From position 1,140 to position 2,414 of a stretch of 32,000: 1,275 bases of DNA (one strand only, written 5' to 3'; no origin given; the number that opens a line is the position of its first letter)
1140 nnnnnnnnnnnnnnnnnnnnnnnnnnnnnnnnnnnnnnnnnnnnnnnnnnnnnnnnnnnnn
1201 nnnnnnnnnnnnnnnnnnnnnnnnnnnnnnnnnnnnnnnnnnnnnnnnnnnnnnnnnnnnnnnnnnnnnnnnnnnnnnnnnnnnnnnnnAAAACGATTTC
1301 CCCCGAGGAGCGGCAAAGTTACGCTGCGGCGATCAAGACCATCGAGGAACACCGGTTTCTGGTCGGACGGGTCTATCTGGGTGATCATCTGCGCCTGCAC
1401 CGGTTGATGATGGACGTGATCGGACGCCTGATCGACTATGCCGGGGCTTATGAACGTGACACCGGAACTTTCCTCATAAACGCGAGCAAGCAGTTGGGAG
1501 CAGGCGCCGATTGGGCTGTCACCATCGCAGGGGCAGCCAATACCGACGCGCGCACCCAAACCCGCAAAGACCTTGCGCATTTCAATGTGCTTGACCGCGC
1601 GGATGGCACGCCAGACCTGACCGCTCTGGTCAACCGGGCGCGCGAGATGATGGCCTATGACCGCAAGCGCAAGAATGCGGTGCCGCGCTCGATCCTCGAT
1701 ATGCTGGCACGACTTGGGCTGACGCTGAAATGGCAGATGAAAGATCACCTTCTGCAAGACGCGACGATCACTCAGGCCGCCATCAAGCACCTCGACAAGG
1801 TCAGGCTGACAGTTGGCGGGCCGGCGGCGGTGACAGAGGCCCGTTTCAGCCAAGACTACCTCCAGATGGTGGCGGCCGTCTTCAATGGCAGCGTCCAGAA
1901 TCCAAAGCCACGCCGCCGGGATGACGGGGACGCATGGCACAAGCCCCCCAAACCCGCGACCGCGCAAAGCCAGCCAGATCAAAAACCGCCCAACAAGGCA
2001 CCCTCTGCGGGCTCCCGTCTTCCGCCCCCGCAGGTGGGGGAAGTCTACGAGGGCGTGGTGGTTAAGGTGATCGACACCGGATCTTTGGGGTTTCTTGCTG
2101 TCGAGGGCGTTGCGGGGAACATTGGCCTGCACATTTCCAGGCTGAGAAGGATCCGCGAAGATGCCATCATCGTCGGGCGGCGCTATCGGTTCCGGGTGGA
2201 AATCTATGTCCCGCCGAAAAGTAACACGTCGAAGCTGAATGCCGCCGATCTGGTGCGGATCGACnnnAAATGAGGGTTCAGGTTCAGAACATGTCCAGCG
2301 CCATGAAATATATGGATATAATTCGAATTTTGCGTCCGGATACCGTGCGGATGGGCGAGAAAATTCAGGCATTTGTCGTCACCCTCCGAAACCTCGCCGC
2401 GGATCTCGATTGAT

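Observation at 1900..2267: S1/OB-fold-like RNA-binding domain fused to the Cas13a C-terminus through a Pro-rich linker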

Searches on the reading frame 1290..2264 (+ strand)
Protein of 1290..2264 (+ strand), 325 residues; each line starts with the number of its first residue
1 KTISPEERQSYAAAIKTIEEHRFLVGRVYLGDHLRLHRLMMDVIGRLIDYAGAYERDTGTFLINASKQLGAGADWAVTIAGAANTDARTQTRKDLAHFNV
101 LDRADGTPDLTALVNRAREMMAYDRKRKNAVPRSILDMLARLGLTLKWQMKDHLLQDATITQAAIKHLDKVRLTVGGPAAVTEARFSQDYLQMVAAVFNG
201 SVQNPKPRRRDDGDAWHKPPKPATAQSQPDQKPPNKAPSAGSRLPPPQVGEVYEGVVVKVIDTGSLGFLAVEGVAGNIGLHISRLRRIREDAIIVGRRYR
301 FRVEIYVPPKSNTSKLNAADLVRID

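Call 42: find_related_loci(query=A3, collection=metagenome_contigs, flank=6000)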
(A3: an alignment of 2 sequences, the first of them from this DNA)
Query A3 (325 aa) in metagenome_contigs; peptide patterns used: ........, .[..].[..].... (x = any residue, [..] = any of these).
171 stretches matched a pattern; 4 encode a relative of the query (tblastn E <= 1e-3); 4 distinct loci.
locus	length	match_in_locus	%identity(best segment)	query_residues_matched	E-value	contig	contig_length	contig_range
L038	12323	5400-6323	40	1-305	1e-58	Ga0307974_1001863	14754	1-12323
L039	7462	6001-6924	40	1-305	9e-59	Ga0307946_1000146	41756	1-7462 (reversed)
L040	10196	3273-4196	40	1-305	9e-59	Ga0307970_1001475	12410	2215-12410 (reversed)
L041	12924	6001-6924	40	1-305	1e-58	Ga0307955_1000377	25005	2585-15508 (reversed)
